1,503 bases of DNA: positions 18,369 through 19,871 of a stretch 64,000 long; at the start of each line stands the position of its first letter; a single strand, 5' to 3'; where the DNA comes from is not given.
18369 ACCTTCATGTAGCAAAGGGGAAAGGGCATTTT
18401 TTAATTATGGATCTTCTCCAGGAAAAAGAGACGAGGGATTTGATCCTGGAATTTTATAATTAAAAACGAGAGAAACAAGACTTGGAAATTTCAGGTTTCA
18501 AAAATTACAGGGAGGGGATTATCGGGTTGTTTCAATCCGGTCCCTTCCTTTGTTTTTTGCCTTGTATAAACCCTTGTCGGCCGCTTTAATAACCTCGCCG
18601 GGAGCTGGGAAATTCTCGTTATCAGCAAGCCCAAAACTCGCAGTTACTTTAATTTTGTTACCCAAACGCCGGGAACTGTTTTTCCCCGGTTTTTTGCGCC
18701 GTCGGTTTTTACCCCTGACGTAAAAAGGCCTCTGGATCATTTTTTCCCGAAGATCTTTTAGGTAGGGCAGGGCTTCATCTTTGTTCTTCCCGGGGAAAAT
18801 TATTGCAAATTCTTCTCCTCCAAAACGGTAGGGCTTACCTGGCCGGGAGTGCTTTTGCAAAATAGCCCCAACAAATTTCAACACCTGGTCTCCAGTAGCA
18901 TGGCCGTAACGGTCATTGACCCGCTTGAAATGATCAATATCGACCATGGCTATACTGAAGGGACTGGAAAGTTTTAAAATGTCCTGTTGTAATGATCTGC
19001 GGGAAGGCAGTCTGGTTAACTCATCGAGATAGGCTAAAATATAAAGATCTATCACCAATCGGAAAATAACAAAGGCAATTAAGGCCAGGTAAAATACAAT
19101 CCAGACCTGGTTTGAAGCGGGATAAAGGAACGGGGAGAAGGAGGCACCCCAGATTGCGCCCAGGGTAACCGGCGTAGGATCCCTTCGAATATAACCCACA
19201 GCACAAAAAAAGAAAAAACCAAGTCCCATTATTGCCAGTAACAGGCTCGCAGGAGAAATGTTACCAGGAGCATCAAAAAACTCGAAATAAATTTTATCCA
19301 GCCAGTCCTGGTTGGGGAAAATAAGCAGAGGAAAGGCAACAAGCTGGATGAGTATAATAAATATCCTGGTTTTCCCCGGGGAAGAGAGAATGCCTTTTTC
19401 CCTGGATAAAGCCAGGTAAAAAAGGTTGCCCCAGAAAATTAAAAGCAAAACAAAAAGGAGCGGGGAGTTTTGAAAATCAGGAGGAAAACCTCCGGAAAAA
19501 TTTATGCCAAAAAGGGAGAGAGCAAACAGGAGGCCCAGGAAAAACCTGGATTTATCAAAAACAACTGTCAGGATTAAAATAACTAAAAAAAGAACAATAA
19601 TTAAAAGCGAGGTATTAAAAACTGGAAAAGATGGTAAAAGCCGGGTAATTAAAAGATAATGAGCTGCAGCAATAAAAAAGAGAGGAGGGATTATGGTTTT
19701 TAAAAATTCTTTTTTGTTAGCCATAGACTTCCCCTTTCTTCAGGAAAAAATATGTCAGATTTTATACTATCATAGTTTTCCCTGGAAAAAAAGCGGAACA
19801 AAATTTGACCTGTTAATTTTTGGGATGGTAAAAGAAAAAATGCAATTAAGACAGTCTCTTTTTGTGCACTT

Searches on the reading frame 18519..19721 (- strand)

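Call 79: search_protein_families(library=pfam, max_evalue=0.001, proteins=[window:18519-19721:-])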
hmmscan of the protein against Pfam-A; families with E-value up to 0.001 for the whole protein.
window:18519-19721:- (400 aa): 1 family
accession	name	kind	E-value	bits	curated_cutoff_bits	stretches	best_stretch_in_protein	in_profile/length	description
PF00990.26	GGDEF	-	3.1e-28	99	23.8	1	230-395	1-161/161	Diguanylate cyclase, GGDEF domain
